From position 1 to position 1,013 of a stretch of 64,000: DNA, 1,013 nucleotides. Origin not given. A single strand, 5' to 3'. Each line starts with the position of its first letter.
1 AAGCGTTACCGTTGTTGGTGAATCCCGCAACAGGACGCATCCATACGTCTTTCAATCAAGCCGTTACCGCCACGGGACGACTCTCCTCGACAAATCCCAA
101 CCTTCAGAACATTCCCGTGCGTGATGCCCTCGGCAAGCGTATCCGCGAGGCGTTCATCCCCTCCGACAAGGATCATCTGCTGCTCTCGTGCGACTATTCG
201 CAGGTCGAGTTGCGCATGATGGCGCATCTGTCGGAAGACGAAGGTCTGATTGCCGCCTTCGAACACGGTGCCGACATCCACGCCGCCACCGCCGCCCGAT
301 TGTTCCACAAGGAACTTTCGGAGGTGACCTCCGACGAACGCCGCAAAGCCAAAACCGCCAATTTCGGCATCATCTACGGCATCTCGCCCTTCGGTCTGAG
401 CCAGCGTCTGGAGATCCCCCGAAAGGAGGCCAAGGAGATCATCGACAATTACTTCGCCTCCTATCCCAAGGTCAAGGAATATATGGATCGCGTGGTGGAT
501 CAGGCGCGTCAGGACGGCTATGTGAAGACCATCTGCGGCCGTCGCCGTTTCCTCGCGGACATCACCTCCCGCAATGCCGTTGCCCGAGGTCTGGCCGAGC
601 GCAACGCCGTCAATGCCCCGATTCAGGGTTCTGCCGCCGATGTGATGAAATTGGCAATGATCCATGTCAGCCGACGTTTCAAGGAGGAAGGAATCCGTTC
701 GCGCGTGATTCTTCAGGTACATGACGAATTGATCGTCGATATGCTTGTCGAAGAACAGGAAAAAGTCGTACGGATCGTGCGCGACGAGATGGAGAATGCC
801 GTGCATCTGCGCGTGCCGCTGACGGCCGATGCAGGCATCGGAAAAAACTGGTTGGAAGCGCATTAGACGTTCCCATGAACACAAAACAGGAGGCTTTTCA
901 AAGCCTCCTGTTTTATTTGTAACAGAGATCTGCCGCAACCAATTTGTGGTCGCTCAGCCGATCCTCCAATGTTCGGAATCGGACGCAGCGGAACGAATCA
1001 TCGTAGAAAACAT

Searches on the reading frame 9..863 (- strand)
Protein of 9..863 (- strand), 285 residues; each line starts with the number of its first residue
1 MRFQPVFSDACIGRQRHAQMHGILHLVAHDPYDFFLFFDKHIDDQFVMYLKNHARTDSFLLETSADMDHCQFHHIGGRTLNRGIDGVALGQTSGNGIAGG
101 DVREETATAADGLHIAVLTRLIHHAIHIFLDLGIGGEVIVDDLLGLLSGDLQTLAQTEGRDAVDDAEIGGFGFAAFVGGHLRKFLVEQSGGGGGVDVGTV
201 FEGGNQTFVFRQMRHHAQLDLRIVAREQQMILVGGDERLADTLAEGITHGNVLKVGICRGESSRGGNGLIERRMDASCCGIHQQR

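Call 68: search_protein_families(library=padloc, alignment_id=A5, max_evalue=0.00001)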
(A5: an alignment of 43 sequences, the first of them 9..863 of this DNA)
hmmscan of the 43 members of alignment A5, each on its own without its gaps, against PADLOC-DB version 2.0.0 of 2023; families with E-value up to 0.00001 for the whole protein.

A. member 1, window:9-863:- (285 aa): 0 families

B. families by the number of members that match (of 43 scanned): 15 families
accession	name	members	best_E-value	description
PDLC05002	PDC-S34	1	8.2e-131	-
PDLC05001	PDC-S34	1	3.5e-107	-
PDLC05000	PDC-S34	1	5.1e-105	-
PDLC04135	mad3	1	3.8e-28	mads_3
PDLC02980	AriA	1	3.5e-14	-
PDLC04140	mad8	1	2.7e-10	mads_8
PDLC00757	Effector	1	4.4e-10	Phospholipase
PDLC00755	Effector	1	6e-09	Phospholipase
PDLC04781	PDC-M71B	1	2.2e-08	-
PDLC00758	Effector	1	9.5e-08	Phospholipase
PDLC04213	HEC-02A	1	4.2e-07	-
PDLC02914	ATPase-Toprim_I-B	1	8.5e-07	-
PDLC04175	HEC-01A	1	2.5e-06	-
PDLC04559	PDC-M28B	1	2.6e-06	-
PDLC02335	AbiLi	1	3.2e-06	AbiLi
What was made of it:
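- On TerY-P triad: A PADLOC scan of the other 43 window ORFs found no TerY-P part (call 68).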

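Call 69: search_protein_families(library=pfam, alignment_id=A5, max_evalue=1e-10)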
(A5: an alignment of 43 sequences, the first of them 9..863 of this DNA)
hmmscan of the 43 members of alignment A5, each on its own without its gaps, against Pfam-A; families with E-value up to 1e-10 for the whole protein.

A. member 1, window:9-863:- (285 aa): 0 families

B. families by the number of members that match (of 43 scanned): 67 families (the first 25 are shown)
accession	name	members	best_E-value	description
PF10459.15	Peptidase_S46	2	3e-233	Peptidase S46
PF08245.18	Mur_ligase_M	2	4.2e-47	Mur ligase middle domain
PF02875.26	Mur_ligase_C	2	2.5e-34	Mur ligase, glutamate ligase domain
PF09334.17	tRNA-synt_1g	1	1.1e-158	tRNA synthetases class I (M)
PF01134.28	GIDA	1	2.2e-157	Glucose inhibited division protein A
PF00162.24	PGK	1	1.9e-150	Phosphoglycerate kinase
PF05649.18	Peptidase_M13_N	1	2.4e-120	Peptidase family M13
PF02445.21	NadA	1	1.9e-119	Quinolinate synthetase A protein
PF04166.17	PdxA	1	4.1e-101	Pyridoxal phosphate biosynthetic protein PdxA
PF01795.25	Methyltransf_5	1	7.6e-99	MraW methylase family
PF01409.25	tRNA-synt_2d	1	9.3e-97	tRNA synthetases class II core domain (F)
PF10609.15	ParA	1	1.7e-85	NUBPL iron-transfer P-loop NTPase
PF01227.27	GTP_cyclohydroI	1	2.8e-78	GTP cyclohydrolase I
PF01343.23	Peptidase_S49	1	1.9e-72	Peptidase family S49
PF01431.27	Peptidase_M13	1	1.3e-71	Peptidase family M13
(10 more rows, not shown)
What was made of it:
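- The module sits at a fixed chromosomal site in a housekeeping region: MetRS, GidA, PGK, Mur ligases, FtsW, ThrRS and IF3 (call 69).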

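Call 82: search_protein_families(library=padloc, proteins=[window:9-863:-], max_evalue=1e-8)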
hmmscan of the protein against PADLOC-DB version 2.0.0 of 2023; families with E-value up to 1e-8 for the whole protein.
window:9-863:- (285 aa): 0 families
